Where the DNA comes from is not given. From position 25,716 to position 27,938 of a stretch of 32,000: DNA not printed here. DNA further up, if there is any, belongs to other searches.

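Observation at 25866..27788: Compositionally deviant, monocistronic, secreted 640-aa Thr/Val/Ser-rich protein with a peptidoglycan-binding domain: candidate S-layer or major surface protein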

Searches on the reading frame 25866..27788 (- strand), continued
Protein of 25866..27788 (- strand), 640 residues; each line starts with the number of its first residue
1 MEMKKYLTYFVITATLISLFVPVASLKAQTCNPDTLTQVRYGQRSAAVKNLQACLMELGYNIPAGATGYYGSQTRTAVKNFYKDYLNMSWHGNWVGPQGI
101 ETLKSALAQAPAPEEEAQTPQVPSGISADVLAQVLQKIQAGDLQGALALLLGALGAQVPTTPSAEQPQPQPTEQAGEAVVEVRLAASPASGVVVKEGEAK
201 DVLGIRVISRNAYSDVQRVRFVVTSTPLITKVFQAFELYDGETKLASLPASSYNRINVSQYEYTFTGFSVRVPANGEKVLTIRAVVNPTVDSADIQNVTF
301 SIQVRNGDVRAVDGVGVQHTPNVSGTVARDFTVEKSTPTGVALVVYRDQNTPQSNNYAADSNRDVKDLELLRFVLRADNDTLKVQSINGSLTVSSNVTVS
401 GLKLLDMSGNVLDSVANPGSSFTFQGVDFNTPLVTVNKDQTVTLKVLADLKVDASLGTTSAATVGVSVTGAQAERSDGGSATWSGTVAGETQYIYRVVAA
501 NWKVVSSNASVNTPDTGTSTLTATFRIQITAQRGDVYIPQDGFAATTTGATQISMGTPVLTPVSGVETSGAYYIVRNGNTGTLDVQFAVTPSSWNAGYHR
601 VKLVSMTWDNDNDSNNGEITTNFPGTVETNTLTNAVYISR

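Call 31: find_related_loci(query=A1, collection=genome_contigs, flank=7000)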
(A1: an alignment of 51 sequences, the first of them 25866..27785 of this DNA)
Query A1 (639 aa) in genome_contigs; peptide patterns used: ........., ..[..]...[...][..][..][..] (x = any residue, [..] = any of these).
240 stretches matched a pattern; 59 encode a relative of the query (tblastn E <= 1e-3); 58 distinct loci.
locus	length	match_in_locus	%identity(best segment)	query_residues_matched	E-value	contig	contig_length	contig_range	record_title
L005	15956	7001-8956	61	1-639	0e+0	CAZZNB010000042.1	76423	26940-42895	MAG TPA_asm: uncultured Candidatus Saccharibacteria bacterium isolate binchicken_co25_111 genome assembly, contig: k141_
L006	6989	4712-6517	58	27-638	0e+0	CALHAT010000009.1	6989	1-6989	MAG: Candidatus Pacebacteria bacterium isolate H1_Bin_METABAT__85_sub_1 genome assembly, contig: c_000000116569, whole g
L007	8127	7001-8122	72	1-365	1e-155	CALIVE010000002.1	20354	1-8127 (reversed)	MAG: Candidatus Pacebacteria bacterium isolate S1_Bin_METABAT__268_sub_1 genome assembly, contig: c_000000017787, whole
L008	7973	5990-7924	36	1-635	2e-80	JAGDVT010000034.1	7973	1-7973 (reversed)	MAG: Candidatus Paceibacter sp. isolate KUB_Bin06 NODE_1794_length_7973_cov_6.070599, whole genome shotgun sequence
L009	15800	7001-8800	32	1-607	7e-62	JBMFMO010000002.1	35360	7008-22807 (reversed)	MAG: Minisyncoccia bacterium isolate KM4337-23 NODE_2_length_35360_cov_5.150299, whole genome shotgun sequence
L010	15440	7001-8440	36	3-479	3e-57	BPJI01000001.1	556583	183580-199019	MAG: Candidatus Parcubacteria bacterium KatS3mg096 DNA, contig_8276, whole genome shotgun sequence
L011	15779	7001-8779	31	1-610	5e-53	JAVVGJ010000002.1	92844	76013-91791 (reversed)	MAG: Candidatus Paceibacterota bacterium isolate PSS.bin.23 NODE_17_length_92844_cov_32.752740, whole genome shotgun seq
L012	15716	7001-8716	32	19-611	1e-54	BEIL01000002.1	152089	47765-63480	Bacterium HR35 DNA, contig: NODE_47_2, isolate: HRbin35, whole genome shotgun sequence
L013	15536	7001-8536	35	20-544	5e-58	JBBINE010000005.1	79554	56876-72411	MAG: bacterium isolate TCF170221_bin_249 NODE_417_length_79554_cov_6.206669, whole genome shotgun sequence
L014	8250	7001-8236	32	6-396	1e-40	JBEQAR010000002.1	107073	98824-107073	MAG: bacterium isolate 03V1_S199.semibin_refined.113 NODE_176_length_107073_cov_3.349335, whole genome shotgun sequence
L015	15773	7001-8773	31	1-615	1e-57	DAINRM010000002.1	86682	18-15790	MAG TPA_asm: Patescibacteria group bacterium isolate CTOTU25730 NODE_10_length_86682_cov_2687.147806, whole genome shotg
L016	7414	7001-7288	58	19-115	1e-30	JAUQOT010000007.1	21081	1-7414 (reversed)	MAG: Patescibacteria group bacterium isolate BF2.bins.112.201808 NODE_1436_length_21081_cov_10.635249, whole genome shot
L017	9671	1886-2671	33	1-283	1e-30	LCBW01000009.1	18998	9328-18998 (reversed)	MAG: Parcubacteria group bacterium GW2011_GWC1_41_7 UU76_C0009, whole genome shotgun sequence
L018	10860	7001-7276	60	19-111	4e-29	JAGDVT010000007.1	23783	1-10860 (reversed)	MAG: Candidatus Paceibacter sp. isolate KUB_Bin06 NODE_368_length_23783_cov_6.578136, whole genome shotgun sequence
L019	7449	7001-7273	57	19-110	1e-28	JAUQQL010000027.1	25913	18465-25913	MAG: Thermodesulfobacteriota bacterium isolate SRBZ-1.bins.32.201808 NODE_783_length_25913_cov_2.029822, whole genome sh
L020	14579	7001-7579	47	10-131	4e-27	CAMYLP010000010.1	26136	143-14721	MAG: uncultured Patescibacteria group bacterium isolate ES_M_Patescibacteria_01 genome assembly, contig: scaffold_1202,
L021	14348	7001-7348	45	2-119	4e-26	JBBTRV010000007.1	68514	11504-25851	MAG: Patescibacteria group bacterium isolate H51-bin136_1 H51_bin136_1_000000000007, whole genome shotgun sequence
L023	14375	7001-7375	47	2-120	7e-24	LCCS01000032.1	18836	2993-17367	MAG: Parcubacteria group bacterium GW2011_GWD2_42_14 UU98_C0032, whole genome shotgun sequence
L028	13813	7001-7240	52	27-107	2e-20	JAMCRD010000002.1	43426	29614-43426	MAG: Patescibacteria group bacterium isolate FK_Sedi_A_Bin.288 NODE_1609_length_43426_cov_7.71999, whole genome shotgun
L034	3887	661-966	46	2-105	1e-18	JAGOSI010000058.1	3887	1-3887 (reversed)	MAG: Candidatus Paceibacterota bacterium isolate Gw_Eff_bin_314 Gw_Eff_92585_length_3887_cov_7.373404, whole genome shot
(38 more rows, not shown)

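Call 39: find_homologous_proteins(query=A2, max_evalue=1e-20)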
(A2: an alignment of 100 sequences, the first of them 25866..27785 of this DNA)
Query A2 (100 sequences) (639 aa, profile of the alignment): 82 proteins with E <= 1e-20 among 8000 candidates.
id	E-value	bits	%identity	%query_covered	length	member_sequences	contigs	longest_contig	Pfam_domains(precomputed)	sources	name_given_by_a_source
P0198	2.0e-202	692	28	56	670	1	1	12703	PF01471.24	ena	-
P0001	1.9e-115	405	96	100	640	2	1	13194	PF01471.24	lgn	-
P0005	6.2e-115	403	58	96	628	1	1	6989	PF01471.24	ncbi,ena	-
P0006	3.2e-109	384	55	97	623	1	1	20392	PF01471.24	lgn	-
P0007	7.7e-109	383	51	100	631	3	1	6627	PF01471.24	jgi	-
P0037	1.5e-106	376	36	84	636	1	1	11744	PF01471.24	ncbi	-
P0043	5.2e-104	367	32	95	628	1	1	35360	PF01471.24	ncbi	ncbi:MAG: peptidoglycan-binding domain-containing protein [Minisyncoccia bacterium]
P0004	1.1e-102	363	59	96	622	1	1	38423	PF01471.24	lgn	-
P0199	2.5e-102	362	35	83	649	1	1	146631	PF01471.24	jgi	jgi:hypothetical protein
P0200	2.0e-101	359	36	83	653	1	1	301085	PF01471.24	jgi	jgi:hypothetical protein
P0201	2.0e-100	355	32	96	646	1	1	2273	PF01471.24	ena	-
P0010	3.9e-100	354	41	97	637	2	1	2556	PF01471.24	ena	-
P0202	1.7e-99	352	32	83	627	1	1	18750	PF01471.24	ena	-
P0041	1.8e-99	352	36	86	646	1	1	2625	PF01471.24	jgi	jgi:hypothetical protein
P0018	3.1e-98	348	38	84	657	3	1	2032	PF01471.24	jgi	jgi:hypothetical protein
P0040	3.2e-98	348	36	86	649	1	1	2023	PF01471.24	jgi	jgi:hypothetical protein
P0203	4.8e-98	347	35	82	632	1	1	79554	PF01471.24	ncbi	-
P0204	6.2e-97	344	32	84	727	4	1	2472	PF01471.24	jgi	jgi:hypothetical protein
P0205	7.6e-97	343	32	96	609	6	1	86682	PF01471.24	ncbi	-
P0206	1.2e-96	343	36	75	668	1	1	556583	PF01471.24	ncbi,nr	ncbi:MAG: hypothetical protein KatS3mg096_185 [Candidatus Parcubacteria bacterium]|nr:MAG: hypotheti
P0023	3.3e-96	341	35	95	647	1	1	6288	PF01471.24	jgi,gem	-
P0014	3.9e-96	341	35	95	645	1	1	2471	PF01471.24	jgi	jgi:hypothetical protein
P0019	4.8e-96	341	34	95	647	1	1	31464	PF01471.24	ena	-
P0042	6.2e-96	340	35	85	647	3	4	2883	PF01471.24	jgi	jgi:hypothetical protein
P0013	7.8e-96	340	35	96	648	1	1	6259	PF01471.24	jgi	jgi:hypothetical protein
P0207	2.3e-95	339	33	96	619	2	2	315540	PF01471.24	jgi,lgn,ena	-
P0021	2.4e-95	339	35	97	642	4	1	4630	PF01471.24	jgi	-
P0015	6.5e-95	337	35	96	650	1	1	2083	PF01471.24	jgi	jgi:hypothetical protein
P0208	7.5e-95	337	33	95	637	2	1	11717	PF01471.24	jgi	jgi:hypothetical protein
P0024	1.4e-94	336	36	90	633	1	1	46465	PF01471.24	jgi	jgi:hypothetical protein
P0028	2.2e-94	335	36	90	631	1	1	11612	PF01471.24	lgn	-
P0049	4.5e-94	334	33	97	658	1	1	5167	PF01471.24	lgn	-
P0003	1.1e-93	333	61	100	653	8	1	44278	PF01471.24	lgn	-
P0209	1.9e-93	332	31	95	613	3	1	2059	PF01471.24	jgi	-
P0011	5.8e-93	331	43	84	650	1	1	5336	PF01471.24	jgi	-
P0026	1.1e-92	330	36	97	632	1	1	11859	PF01471.24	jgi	-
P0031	1.4e-92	329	35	97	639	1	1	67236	PF01471.24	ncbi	-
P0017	1.5e-92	329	35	97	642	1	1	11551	PF01471.24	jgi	jgi:hypothetical protein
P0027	1.7e-92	329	35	97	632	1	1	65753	PF01471.24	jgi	-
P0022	2.1e-92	329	36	87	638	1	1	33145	PF01471.24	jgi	jgi:hypothetical protein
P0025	2.2e-92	329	36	87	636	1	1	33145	PF01471.24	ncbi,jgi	ncbi:MAG: peptidoglycan-binding domain-containing protein [Minisyncoccia bacterium]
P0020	4.2e-92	328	36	87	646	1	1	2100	PF01471.24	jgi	jgi:hypothetical protein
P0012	8.2e-92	327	36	91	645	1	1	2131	PF01471.24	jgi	jgi:hypothetical protein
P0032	1.0e-91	327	34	97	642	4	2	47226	PF01471.24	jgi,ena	-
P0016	3.1e-91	325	36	87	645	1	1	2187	PF01471.24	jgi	jgi:hypothetical protein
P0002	3.8e-91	325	60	100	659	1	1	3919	PF01471.24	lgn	-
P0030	5.0e-91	324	35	90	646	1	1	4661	PF01471.24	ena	-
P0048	3.7e-90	321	35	85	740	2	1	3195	PF01471.24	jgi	jgi:hypothetical protein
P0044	8.6e-90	320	33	94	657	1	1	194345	PF01471.24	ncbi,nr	ncbi:MAG: hypothetical protein KatS3mg093_193 [Candidatus Parcubacteria bacterium]|nr:MAG: hypotheti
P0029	1.5e-89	319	34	97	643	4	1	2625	PF01471.24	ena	-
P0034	2.0e-89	319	34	95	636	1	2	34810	PF01471.24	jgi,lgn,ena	-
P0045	3.4e-89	318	33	88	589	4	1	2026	PF01471.24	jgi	jgi:hypothetical protein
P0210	4.0e-88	315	31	96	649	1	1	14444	PF01471.24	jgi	jgi:hypothetical protein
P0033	4.3e-87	311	34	98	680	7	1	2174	PF01471.24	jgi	jgi:hypothetical protein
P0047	4.4e-87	311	34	77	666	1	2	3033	PF01471.24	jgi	jgi:peptidoglycan hydrolase-like protein with peptidoglycan-binding domain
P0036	1.4e-86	310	35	95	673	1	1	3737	PF01471.24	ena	-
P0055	2.1e-85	306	37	62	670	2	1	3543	PF01471.24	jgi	jgi:hypothetical protein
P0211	2.5e-85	305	31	62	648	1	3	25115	PF01471.24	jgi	jgi:hypothetical protein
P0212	2.1e-84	302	33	65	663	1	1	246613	PF01471.24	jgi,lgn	jgi:hypothetical protein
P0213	5.5e-84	301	36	62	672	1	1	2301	PF01471.24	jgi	jgi:hypothetical protein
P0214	6.7e-84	301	31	95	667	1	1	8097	PF01471.24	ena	-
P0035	1.1e-83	300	35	87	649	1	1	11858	PF01471.24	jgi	jgi:hypothetical protein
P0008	6.8e-83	297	47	84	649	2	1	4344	PF01471.24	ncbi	ncbi:MAG: peptidoglycan-binding domain-containing protein [Thermoplasmata archaeon]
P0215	3.8e-82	295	32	65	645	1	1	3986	PF01471.24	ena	-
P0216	4.8e-82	295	31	95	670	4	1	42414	PF01471.24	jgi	jgi:hypothetical protein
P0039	7.2e-82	294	34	90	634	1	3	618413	PF01471.24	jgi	jgi:hypothetical protein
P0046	8.0e-82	294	34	62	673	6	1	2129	PF01471.24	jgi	jgi:hypothetical protein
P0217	8.1e-82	294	34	62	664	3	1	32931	PF01471.24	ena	-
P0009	1.3e-81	293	47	73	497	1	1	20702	-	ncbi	ncbi:MAG: hypothetical protein C4348_01505, partial [Patescibacteria group bacterium]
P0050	1.9e-73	266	33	73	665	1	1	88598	PF01471.24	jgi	jgi:hypothetical protein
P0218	1.5e-61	227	49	7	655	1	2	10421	PF09374.16,PF08823.17,PF01471.24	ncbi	-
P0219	2.9e-54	203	-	-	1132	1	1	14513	PF01471.24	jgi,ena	-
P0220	4.0e-51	192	-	-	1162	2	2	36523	PF01471.24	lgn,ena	-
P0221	2.0e-43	167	56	5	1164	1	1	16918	PF01471.24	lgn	-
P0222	3.2e-42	163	32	17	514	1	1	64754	PF09374.16,PF00877.26,PF08823.17,PF01471.24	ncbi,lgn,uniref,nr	ncbi:Cell wall-associated hydrolase, NlpC family [Alteribacillus persepolensis]|uniref:Cell wall-ass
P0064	4.1e-37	146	37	57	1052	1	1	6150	PF01471.24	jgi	jgi:hypothetical protein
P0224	5.8e-36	142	38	47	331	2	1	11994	PF01471.24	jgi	jgi:hypothetical protein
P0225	5.8e-35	139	51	19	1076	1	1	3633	PF01471.24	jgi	jgi:hypothetical protein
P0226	2.6e-29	120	47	5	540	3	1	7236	PF08823.17,PF05345.19,PF01471.24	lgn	-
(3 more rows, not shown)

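Call 46: list_cluster_members(proteins=[P0080, P0128, P0029, P0161, P0135, P0068, P0069, P0129, P0148, P0099])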
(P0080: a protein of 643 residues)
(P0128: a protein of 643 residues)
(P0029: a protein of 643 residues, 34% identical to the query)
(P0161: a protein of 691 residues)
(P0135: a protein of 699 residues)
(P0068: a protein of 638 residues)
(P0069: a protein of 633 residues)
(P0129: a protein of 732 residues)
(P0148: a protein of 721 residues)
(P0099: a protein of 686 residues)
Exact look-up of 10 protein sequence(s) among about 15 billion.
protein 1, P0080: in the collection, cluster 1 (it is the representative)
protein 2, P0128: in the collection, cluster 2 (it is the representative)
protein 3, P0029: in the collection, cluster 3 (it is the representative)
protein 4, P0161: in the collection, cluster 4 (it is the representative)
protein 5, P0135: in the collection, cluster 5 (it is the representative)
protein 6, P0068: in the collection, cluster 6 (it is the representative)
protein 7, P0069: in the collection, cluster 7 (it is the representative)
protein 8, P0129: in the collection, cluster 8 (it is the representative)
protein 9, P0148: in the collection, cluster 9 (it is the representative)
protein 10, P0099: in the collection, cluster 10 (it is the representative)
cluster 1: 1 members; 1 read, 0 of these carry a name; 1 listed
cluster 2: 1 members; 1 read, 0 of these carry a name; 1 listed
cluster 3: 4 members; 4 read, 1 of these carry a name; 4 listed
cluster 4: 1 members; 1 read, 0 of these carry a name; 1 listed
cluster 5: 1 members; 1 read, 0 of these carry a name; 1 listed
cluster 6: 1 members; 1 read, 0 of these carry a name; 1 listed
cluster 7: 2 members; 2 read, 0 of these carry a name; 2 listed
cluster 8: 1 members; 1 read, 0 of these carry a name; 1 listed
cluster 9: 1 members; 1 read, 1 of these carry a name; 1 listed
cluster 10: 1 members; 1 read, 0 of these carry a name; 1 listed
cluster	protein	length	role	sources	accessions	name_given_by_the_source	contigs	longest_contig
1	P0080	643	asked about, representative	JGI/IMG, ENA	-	-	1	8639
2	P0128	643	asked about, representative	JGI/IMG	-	-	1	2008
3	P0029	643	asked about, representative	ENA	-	-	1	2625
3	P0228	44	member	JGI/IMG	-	hypothetical protein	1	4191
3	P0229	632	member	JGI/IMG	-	-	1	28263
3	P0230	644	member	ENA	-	-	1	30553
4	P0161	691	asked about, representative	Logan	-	-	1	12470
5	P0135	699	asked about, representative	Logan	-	-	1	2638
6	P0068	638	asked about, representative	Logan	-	-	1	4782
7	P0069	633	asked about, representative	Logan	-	-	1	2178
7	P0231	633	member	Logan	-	-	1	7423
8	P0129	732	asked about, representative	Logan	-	-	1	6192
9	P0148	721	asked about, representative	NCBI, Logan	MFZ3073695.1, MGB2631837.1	MAG: peptidoglycan-binding domain-containing protein [Minisyncoccales bacterium]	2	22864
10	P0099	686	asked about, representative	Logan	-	-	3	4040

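Call 55: find_encoding_contigs(protein=P0004, flank=4000, max_places=1)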
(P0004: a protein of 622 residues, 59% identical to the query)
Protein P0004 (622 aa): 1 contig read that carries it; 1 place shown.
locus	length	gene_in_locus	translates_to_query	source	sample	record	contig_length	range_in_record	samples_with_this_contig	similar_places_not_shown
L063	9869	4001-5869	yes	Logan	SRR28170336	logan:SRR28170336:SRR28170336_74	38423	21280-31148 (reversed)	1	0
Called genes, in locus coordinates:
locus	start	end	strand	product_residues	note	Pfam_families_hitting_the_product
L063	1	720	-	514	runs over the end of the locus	PF08245:Mur_ligase_M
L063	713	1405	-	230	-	PF00561:Abhydrolase_1, PF12146:Hydrolase_4, PF12695:Abhydrolase_5 (faint), PF12697:Abhydrolase_6, PF03959:FSH1 (weak)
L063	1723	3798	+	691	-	PF17191:RecG_wedge, PF04851:ResIII, PF00270:DEAD, PF20720:nSTAND3 (faint), PF00271:Helicase_C, PF22590:Cas3-like_C_2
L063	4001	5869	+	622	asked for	PF01471:PG_binding_1 (weak)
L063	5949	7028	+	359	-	-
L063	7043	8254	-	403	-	PF07963:N_methyl (weak), PF13385:Laminin_G_3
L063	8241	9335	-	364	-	-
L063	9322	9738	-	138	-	PF02308:MgtC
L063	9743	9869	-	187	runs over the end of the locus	PF18306:LDcluster4, PF03641:Lysine_decarbox (weak)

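Call 56: find_encoding_contigs(protein=P0006, flank=4000, max_places=1)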
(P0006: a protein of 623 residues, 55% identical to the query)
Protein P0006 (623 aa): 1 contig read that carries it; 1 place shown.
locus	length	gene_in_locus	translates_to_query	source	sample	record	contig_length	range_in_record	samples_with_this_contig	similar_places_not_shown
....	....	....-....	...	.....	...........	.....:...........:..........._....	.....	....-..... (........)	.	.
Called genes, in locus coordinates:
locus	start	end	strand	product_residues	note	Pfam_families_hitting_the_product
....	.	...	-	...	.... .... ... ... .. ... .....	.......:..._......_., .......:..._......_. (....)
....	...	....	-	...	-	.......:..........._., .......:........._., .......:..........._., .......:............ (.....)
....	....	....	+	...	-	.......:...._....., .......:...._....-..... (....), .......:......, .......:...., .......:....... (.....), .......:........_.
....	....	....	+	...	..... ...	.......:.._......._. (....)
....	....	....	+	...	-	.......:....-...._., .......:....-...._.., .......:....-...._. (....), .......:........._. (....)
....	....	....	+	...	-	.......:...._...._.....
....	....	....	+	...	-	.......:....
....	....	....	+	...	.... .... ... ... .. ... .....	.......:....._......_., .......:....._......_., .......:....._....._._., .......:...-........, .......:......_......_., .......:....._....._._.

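Call 57: find_encoding_contigs(protein=P0007, flank=4000, max_places=1)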
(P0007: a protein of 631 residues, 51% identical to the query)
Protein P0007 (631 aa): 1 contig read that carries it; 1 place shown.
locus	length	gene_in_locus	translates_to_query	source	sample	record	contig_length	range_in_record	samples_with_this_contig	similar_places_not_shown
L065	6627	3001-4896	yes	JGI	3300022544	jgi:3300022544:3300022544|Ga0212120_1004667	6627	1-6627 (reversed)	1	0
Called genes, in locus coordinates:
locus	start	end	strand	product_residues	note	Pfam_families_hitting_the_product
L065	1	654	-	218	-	?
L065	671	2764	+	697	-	PF17191:RecG_wedge, PF01336:tRNA_anti-codon, PF04851:ResIII, PF00270:DEAD, PF13604:AAA_30 (weak), PF00271:Helicase_C, PF16203:ERCC3_RAD25_C (weak)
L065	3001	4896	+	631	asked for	PF01471:PG_binding_1 (weak)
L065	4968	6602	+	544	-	PF00133:tRNA-synt_1, PF09334:tRNA-synt_1g, PF00133:tRNA-synt_1 (weak), PF19303:Anticodon_3 (weak)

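Call 58: find_encoding_contigs(protein=P0001, flank=4000, max_places=1)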
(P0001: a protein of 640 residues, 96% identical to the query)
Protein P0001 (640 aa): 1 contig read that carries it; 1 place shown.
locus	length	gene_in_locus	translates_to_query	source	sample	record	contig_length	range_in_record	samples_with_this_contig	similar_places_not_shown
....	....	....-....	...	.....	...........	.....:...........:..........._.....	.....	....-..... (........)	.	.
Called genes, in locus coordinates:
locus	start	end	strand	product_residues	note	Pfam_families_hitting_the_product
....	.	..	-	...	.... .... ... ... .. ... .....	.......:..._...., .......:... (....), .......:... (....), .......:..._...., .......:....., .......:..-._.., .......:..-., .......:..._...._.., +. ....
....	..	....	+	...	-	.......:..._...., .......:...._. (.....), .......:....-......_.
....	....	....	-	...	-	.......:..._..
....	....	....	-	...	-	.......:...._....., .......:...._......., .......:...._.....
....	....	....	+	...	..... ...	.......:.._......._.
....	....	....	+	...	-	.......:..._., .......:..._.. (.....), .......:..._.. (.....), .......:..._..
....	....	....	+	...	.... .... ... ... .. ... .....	?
